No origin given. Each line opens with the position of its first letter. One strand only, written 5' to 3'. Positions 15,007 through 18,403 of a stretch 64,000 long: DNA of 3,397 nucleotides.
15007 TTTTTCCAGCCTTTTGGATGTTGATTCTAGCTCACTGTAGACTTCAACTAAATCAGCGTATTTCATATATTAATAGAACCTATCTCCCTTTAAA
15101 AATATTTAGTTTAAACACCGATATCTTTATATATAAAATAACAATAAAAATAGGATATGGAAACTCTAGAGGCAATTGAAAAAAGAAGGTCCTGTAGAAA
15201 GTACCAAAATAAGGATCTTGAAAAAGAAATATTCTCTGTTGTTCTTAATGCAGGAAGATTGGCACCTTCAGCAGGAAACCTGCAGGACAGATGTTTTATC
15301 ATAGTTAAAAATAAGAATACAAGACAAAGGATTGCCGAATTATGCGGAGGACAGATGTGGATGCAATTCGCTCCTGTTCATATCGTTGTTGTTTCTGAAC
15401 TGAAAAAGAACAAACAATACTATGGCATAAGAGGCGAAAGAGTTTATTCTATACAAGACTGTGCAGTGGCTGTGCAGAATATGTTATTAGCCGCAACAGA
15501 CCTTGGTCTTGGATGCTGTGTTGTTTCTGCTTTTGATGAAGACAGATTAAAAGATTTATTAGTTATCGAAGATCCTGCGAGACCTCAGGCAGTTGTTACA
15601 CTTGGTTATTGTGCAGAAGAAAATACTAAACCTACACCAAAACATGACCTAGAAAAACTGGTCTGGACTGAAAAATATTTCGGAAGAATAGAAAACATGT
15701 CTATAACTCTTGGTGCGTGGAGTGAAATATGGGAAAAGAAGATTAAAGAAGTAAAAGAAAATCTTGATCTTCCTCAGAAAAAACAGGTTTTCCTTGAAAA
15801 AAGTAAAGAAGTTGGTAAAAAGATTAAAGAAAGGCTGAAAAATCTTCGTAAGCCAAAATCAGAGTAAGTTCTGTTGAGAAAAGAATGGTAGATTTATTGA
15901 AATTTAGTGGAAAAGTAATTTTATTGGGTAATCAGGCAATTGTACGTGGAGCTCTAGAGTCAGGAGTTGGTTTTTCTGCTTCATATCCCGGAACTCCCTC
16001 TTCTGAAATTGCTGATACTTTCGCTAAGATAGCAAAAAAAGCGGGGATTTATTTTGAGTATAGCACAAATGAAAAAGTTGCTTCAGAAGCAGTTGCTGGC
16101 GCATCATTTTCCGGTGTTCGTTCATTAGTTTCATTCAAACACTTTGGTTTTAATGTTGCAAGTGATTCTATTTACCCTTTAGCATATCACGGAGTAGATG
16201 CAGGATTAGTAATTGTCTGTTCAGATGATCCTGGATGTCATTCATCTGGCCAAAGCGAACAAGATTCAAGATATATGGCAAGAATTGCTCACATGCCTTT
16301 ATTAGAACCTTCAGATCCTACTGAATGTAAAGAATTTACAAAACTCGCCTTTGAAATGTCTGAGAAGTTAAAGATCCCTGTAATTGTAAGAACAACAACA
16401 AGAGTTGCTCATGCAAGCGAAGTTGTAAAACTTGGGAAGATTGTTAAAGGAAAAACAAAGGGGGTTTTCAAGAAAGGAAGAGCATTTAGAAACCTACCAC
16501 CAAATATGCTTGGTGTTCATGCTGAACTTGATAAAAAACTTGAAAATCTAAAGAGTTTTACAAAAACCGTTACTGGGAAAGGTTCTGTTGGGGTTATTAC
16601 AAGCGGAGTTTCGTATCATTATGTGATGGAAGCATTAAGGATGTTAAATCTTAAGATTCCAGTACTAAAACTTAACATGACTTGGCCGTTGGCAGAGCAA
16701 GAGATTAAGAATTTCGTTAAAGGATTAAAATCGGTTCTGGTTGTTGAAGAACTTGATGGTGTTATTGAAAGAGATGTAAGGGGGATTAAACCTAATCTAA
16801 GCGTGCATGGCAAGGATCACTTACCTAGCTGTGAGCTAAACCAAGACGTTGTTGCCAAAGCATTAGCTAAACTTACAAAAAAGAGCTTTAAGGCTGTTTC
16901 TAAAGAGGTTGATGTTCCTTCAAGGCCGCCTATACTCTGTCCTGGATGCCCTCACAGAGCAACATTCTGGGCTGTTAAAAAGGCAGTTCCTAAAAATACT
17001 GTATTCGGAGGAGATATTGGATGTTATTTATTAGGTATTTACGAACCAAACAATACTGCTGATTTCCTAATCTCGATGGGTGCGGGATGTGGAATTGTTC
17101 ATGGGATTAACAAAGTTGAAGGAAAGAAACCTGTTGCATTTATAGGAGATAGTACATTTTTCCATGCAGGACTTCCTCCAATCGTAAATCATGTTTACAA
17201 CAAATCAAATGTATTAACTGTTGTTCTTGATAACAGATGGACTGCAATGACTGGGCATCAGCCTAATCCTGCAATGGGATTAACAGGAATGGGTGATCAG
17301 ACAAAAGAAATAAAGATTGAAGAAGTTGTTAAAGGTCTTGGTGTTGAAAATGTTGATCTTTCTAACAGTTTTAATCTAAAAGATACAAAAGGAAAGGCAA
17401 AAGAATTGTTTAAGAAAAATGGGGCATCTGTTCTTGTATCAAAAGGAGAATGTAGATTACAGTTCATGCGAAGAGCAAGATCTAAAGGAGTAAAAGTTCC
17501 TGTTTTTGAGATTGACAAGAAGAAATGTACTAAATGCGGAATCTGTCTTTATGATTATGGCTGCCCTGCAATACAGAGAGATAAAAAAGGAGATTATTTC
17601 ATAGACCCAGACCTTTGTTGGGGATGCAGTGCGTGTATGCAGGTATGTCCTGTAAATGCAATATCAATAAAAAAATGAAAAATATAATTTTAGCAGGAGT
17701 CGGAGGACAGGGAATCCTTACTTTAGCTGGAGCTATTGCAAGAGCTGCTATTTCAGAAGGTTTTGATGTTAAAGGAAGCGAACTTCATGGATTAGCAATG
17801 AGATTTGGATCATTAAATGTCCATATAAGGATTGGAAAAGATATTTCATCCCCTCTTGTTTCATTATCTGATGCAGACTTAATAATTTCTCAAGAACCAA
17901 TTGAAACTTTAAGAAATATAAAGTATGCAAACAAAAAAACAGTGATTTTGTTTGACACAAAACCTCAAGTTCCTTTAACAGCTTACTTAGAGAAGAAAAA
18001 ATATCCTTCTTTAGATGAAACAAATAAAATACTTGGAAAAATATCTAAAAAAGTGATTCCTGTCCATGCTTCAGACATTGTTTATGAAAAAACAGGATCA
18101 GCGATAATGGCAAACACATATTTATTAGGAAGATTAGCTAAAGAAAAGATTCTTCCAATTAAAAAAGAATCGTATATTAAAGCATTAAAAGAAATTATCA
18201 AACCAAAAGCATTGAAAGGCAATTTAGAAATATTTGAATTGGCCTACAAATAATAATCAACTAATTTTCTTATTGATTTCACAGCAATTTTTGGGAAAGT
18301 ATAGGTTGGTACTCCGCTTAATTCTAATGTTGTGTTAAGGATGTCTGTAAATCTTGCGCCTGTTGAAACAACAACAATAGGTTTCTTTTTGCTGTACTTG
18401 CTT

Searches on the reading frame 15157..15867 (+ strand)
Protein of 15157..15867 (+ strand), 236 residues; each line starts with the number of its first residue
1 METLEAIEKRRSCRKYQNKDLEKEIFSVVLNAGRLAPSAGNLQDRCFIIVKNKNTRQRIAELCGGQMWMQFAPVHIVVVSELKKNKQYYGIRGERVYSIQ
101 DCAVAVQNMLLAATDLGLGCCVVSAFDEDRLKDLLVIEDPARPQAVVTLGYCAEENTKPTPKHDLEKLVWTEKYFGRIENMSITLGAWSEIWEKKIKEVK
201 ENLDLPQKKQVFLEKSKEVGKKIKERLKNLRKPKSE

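Call 46: search_protein_families(library=pfam, proteins=[window:15157-15867:+], max_evalue=0.001)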
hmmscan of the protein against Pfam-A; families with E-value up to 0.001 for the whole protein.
window:15157-15867:+ (236 aa): 2 families
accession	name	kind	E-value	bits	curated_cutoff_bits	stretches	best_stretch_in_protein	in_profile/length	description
PF00881.29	Nitroreductase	-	6.1e-33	114.8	23.5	2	69-151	87-167/167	Nitroreductase family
PF14512.11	TM1586_NiRdase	-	1.9e-10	41.1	27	1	3-169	2-149/215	Putative TM nitroreductase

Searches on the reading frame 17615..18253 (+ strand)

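Call 46: search_protein_families(library=pfam, proteins=[window:17615-18253:+], max_evalue=0.001)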
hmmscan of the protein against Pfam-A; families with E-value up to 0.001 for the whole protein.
window:17615-18253:+ (212 aa): 1 family
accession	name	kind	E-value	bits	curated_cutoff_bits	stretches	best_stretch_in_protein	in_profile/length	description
PF01558.24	POR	-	5.3e-31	108.5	27.4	1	30-211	1-172/173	Pyruvate ferredoxin/flavodoxin oxidoreductase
